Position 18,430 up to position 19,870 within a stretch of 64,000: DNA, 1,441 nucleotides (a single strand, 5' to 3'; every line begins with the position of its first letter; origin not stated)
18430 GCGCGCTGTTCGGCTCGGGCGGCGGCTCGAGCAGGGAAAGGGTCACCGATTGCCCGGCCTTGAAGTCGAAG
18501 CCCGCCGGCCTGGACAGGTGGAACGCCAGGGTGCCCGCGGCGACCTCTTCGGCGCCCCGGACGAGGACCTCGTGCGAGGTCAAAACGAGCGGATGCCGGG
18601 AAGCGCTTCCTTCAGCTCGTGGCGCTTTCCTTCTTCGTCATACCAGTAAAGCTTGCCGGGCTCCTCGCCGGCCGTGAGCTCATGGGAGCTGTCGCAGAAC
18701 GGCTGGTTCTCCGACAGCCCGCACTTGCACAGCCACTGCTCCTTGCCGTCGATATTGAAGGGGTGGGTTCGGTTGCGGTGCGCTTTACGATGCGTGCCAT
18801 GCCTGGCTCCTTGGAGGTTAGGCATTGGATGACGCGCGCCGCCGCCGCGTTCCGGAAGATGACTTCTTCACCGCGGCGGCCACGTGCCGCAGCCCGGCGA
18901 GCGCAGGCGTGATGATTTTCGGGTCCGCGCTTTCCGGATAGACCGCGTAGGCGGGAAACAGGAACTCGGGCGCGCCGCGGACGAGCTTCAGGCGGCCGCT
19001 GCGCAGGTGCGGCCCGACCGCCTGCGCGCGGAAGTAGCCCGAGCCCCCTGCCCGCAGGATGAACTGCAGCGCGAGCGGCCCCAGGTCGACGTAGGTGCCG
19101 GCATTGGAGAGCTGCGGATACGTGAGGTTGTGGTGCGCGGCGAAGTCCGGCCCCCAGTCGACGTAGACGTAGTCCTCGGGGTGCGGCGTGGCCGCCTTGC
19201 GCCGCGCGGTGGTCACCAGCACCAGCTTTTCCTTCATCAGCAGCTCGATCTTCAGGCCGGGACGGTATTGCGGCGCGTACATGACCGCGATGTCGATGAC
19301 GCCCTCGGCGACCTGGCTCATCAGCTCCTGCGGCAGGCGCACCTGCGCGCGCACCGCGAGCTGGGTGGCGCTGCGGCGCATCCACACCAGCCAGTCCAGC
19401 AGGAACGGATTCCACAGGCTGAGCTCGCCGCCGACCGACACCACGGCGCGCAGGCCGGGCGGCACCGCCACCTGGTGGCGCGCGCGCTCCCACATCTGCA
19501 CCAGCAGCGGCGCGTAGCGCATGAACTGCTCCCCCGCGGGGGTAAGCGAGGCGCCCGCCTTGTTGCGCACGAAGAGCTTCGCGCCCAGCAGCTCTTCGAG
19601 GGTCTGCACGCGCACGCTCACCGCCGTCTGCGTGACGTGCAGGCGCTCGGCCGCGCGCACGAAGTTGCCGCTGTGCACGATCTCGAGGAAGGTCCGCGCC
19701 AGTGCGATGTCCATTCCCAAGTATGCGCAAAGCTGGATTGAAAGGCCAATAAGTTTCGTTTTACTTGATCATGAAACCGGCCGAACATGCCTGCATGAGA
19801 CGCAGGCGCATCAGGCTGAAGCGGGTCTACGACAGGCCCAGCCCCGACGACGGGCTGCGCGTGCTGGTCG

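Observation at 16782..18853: Third copy of the ECF promoter lies inside the 3' end of lysR and points at a CDGSH / FNR-reductase / cytochrome-c-peroxidase-like operon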

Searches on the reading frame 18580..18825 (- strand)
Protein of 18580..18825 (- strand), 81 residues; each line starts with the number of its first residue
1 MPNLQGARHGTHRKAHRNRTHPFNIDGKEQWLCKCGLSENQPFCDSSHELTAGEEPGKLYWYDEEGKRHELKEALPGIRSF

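Call 10: search_protein_families(library=pfam, proteins=[window:18580-18825:-], max_evalue=0.01)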
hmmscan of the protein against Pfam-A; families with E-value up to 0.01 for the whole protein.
window:18580-18825:- (81 aa): 1 family
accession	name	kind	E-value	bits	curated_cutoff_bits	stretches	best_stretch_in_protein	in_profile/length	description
PF09360.15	zf-CDGSH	-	4.5e-09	36.9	29.5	1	21-49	28-48/48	Iron-binding zinc finger CDGSH type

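Call 12: search_protein_families(library=ncbifam, proteins=[window:18580-18825:-], max_evalue=0.01)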
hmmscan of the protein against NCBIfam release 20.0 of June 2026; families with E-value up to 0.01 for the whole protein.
window:18580-18825:- (81 aa): 0 families

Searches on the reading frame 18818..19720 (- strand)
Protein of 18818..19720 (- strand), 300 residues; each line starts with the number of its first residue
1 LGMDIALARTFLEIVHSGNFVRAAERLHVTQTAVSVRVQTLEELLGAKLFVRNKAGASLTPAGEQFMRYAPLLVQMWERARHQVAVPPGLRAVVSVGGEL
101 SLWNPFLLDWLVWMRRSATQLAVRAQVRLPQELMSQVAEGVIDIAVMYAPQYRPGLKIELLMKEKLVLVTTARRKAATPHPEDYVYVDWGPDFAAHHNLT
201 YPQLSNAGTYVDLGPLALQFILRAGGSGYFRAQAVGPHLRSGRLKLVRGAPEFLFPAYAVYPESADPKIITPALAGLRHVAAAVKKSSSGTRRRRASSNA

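Call 10: search_protein_families(library=pfam, proteins=[window:18818-19720:-], max_evalue=0.01)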
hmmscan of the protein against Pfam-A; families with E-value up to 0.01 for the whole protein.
window:18818-19720:- (300 aa): 3 families
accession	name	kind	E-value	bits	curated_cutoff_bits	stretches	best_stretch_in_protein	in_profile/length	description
PF00126.33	HTH_1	-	1.2e-19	70.4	26.6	1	8-64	4-60/60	Bacterial regulatory helix-turn-helix protein, lysR family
PF03466.25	LysR_substrate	-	2.3e-12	47.2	28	1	91-265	5-191/209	LysR substrate binding domain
PF13556.12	HTH_30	-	0.00067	19.8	27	1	15-49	10-44/59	PucR C-terminal helix-turn-helix domain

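Call 12: search_protein_families(library=ncbifam, proteins=[window:18818-19720:-], max_evalue=0.01)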
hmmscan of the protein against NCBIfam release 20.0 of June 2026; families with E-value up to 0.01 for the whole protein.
window:18818-19720:- (300 aa): 53 families (the best 25 are shown)
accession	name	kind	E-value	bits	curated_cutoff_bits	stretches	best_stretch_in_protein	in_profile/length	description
NF002946.0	PRK03601.1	equivalog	8.2e-36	123.8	240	1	3-266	1-258/275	HTH-type transcriptional regulator HdfR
NF040786.1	LysR_Sec_metab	equivalog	1.3e-21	76.9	250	1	3-175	1-174/298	selenium metabolism-associated LysR family transcriptional regulator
TIGR02424.1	TF_pcaQ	equivalog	2.5e-19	69.3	303.8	1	9-172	9-175/300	pca operon transcription factor PcaQ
NF008722.0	PRK11716.1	equivalog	1.1e-18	67.3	246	1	3-177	1-177/293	HTH-type transcriptional activator IlvY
NF008352.0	PRK11139.1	subfamily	2.4e-18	66.3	288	1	19-173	22-172/305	transcriptional regulator GcvA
NF047711.1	PutUtilRegPtrR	equivalog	3.1e-18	65.9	400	1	3-176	1-173/283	putrescine utilization regulator PtrR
NF008410.0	PRK11233.1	equivalog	5.1e-18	65.2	309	1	9-174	7-174/305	nitrogen assimilation transcriptional regulator NAC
NF053705.1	TransRegGltCGpos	equivalog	2.9e-17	62.8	350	1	8-177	6-177/300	glutamate biosynthesis transcriptional regulator GltC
NF008416.0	PRK11242.1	equivalog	7.2e-17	61.6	277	1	9-177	7-176/300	transcriptional regulator CynR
TIGR03339.1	phn_lysR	subfamily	3.2e-16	59.4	341.1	1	9-171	3-163/279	aminoethylphosphonate catabolism associated LysR family transcriptional regulator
NF009888.0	PRK13348.1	subfamily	5.2e-16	58.5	297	1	3-71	3-70/302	HTH-type transcriptional regulator ArgP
NF047520.1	trans_act_CidR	equivalog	1.6e-15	57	415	1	3-177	1-176/292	cidABC operon transcriptional activator CidR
NF007385.0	PRK09906.1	equivalog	3e-15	56.1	356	1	4-172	2-170/296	DNA-binding transcriptional regulator HcaR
NF058504.1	TransRegCcpCBac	equivalog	1.4e-14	54.2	400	1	17-175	15-173/287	transcriptional regulator CcpC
NF002964.0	PRK03635.1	subfamily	1.8e-14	53.5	197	1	3-77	3-76/297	ArgP/LysG family DNA-binding transcriptional regulator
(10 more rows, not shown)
